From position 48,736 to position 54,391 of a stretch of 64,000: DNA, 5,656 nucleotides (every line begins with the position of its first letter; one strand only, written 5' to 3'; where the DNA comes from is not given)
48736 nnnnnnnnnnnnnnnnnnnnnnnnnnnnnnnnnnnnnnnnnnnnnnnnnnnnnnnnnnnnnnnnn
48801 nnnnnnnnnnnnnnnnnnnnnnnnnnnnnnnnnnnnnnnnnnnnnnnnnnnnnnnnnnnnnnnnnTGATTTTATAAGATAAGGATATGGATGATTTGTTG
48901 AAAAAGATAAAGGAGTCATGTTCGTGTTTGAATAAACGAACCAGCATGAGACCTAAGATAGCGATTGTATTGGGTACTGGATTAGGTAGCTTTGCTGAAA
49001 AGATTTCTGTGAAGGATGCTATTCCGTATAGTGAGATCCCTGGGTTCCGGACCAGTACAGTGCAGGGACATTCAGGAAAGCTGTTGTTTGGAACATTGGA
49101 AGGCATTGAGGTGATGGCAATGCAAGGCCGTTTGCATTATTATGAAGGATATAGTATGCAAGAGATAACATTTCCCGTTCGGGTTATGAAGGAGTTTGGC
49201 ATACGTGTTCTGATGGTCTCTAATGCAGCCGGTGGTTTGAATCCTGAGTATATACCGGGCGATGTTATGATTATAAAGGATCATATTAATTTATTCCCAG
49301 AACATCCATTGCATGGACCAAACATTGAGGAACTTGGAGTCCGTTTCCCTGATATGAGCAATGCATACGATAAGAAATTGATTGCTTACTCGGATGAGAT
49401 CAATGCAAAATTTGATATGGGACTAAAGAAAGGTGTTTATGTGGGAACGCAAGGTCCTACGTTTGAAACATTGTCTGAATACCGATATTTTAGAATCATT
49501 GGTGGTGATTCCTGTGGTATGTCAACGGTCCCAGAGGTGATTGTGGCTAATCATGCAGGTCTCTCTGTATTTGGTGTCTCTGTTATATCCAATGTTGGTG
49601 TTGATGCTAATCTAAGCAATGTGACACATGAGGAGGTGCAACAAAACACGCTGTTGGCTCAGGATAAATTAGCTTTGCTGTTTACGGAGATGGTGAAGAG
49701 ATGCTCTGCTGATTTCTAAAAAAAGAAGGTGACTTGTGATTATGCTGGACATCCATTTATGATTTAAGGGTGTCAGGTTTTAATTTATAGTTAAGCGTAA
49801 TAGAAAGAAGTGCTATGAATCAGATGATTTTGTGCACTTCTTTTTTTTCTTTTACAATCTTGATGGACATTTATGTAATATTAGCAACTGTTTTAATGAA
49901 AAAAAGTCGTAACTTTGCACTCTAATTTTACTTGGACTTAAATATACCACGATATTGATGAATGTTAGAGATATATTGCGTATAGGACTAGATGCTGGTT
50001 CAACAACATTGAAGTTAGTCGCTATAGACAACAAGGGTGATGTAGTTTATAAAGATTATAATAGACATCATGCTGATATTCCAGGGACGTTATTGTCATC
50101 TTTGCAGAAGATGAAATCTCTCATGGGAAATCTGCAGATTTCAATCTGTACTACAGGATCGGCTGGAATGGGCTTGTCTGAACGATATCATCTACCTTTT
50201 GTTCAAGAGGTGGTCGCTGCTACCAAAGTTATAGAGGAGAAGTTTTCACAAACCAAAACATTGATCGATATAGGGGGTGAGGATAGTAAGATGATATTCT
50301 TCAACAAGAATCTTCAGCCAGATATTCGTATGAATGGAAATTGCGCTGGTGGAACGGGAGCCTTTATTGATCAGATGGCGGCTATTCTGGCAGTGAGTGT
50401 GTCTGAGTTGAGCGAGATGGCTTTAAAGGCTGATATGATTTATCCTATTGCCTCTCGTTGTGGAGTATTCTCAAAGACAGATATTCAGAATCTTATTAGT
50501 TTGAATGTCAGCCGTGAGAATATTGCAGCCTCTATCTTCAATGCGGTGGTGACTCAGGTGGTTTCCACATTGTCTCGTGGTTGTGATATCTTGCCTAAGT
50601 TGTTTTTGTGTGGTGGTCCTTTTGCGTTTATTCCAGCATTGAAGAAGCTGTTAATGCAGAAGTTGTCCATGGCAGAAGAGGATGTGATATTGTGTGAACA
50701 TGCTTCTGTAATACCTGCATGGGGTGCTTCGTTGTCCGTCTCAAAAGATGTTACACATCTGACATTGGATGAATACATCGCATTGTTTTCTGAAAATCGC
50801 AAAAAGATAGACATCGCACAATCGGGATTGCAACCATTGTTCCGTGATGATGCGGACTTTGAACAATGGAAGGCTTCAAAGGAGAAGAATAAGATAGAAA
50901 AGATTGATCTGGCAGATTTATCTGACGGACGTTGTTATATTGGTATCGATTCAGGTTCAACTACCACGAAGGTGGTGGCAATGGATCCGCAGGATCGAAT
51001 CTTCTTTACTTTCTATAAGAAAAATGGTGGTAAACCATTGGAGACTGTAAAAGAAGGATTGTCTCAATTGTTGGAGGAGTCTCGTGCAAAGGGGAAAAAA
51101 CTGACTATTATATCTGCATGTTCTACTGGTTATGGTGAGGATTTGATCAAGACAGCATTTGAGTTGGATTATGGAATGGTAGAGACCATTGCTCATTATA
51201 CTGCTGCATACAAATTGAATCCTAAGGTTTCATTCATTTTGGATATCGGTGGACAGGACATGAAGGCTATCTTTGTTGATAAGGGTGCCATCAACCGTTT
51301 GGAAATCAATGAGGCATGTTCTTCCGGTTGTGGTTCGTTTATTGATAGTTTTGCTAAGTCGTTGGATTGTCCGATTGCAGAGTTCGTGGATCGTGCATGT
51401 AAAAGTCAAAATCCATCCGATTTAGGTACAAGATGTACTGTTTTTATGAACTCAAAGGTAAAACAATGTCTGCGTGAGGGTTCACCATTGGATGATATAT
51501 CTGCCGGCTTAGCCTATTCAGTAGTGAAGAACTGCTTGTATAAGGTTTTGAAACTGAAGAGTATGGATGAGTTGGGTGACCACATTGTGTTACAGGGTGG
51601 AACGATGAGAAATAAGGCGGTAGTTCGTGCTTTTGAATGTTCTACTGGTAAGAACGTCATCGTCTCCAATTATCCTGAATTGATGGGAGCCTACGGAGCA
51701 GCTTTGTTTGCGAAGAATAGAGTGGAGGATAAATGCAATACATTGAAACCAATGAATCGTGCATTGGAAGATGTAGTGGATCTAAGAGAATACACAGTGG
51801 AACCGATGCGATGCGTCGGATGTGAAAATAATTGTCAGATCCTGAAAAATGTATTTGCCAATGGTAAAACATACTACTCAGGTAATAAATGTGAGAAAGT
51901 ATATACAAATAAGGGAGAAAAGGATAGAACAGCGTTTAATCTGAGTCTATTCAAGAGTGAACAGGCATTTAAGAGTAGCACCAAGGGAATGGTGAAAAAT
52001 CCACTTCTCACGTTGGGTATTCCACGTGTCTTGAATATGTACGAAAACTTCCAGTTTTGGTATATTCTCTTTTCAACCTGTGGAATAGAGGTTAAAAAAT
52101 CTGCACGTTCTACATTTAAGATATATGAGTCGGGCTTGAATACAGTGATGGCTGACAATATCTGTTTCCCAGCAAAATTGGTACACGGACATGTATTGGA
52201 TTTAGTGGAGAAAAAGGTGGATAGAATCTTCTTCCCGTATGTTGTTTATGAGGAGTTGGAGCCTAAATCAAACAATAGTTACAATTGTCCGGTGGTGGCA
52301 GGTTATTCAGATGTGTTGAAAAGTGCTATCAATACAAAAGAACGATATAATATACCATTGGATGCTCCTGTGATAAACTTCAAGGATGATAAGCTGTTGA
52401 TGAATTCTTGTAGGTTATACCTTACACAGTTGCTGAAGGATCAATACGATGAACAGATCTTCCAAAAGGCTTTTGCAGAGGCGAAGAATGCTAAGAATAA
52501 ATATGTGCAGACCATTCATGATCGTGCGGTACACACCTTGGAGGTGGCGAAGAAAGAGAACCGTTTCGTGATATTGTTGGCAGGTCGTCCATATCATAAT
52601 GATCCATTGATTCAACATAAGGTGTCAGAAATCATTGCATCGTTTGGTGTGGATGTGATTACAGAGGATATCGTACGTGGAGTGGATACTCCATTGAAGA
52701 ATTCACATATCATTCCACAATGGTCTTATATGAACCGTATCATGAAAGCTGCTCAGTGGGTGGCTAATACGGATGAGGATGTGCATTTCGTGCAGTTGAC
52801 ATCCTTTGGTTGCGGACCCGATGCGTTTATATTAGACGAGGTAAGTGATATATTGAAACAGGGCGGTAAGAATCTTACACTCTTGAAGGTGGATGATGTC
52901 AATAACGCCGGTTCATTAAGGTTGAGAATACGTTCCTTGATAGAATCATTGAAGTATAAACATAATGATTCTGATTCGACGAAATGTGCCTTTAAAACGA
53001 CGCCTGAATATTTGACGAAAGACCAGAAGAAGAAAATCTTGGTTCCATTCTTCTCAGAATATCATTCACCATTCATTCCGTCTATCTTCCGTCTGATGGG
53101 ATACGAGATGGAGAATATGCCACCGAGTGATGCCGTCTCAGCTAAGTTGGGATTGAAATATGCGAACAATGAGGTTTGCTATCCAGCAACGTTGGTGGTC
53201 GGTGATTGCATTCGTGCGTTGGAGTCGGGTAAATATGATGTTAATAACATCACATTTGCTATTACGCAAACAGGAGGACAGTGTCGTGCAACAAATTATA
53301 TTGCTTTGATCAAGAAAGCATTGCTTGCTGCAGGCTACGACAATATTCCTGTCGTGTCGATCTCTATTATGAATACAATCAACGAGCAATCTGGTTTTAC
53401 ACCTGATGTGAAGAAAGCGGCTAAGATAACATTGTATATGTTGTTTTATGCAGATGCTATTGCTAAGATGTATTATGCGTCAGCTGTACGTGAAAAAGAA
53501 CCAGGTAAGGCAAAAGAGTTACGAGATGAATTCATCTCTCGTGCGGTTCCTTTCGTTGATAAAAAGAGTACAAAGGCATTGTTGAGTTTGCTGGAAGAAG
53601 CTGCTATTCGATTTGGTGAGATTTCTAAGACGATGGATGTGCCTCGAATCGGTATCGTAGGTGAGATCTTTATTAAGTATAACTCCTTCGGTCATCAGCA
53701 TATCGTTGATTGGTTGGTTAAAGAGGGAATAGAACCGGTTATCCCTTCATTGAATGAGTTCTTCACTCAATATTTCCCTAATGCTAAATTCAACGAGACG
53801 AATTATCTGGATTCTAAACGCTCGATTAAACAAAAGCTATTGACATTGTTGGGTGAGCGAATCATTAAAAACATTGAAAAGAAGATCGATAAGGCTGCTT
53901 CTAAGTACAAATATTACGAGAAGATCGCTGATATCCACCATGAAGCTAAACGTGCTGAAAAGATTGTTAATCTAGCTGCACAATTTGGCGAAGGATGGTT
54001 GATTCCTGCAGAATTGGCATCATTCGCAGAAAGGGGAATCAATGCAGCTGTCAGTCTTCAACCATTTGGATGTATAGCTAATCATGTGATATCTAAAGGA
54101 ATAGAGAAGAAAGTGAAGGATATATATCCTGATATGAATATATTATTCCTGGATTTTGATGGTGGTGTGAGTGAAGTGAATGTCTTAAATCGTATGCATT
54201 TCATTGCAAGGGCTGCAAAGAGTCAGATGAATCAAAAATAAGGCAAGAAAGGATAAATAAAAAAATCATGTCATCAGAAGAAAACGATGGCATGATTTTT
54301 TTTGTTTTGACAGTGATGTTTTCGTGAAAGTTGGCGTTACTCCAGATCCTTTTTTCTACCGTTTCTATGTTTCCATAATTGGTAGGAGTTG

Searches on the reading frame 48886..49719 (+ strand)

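Call 84: search_protein_families(library=pfam, proteins=[window:48886-49719:+], max_evalue=0.001)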
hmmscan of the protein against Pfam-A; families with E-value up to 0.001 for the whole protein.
window:48886-49719:+ (277 aa): 1 family
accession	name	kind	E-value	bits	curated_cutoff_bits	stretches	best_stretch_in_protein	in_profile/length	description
PF01048.26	PNP_UDP_1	-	4.2e-50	170.8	25.1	1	24-270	1-232/233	Phosphorylase superfamily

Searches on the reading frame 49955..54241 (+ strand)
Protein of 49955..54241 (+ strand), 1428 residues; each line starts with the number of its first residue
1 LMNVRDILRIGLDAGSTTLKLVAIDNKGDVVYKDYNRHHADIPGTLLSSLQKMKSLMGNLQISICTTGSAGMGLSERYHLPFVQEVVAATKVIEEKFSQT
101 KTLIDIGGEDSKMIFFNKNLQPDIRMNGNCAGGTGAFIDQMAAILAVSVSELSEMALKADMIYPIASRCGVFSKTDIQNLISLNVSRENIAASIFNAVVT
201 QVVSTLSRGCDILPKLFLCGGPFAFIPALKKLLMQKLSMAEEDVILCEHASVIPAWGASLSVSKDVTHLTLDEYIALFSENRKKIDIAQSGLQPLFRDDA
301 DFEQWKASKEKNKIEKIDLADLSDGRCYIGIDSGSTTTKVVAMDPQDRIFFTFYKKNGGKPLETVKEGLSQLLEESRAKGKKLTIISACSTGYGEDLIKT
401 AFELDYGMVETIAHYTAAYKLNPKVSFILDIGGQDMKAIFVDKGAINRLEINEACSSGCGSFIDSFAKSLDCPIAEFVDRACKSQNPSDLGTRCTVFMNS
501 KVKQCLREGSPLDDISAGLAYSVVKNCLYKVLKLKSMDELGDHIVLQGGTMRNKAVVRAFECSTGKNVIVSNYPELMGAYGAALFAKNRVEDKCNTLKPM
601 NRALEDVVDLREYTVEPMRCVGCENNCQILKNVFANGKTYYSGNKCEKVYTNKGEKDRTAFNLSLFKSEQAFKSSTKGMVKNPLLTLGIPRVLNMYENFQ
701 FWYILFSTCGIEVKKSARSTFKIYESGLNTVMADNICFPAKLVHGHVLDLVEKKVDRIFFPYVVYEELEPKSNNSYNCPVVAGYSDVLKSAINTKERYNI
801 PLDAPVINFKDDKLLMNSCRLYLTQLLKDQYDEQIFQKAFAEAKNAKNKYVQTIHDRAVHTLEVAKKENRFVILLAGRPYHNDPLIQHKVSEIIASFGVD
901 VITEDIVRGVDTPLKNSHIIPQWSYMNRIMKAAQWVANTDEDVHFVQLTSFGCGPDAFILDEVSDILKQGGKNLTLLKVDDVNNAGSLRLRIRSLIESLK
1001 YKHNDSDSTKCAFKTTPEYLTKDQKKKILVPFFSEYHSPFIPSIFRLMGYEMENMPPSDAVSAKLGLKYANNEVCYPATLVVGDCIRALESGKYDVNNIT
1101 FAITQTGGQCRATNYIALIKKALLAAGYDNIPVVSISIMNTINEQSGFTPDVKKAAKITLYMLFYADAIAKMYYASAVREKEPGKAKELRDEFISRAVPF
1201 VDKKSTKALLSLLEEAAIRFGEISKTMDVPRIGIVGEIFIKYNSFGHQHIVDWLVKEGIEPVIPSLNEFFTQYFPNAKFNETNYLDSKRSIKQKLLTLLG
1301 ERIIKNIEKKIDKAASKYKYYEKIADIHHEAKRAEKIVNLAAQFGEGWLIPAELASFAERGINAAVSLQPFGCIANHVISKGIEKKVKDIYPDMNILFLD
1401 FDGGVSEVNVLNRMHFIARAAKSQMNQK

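Call 62: search_protein_families(library=pfam, proteins=[window:49955-54241:+], max_evalue=0.0001)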
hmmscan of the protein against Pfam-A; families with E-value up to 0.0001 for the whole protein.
window:49955-54241:+ (1428 aa): 4 families
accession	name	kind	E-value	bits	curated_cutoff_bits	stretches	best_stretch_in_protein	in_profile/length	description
PF09989.15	DUF2229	-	3.3e-71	239.8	29.4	1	686-907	1-218/218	CoA enzyme activase uncharacterised domain (DUF2229)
PF01869.26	BcrAD_BadFG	-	4.1e-71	240.1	31.5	2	329-586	1-271/271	BadF/BadG/BcrA/BcrD ATPase family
PF00370.27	FGGY_N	-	2.6e-05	24.4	28.8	0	10-63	3-55/245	FGGY family of carbohydrate kinases, N-terminal domain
PF01548.23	DEDD_Tnp_IS110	-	3.4e-05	24.1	29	0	329-406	1-71/155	Transposase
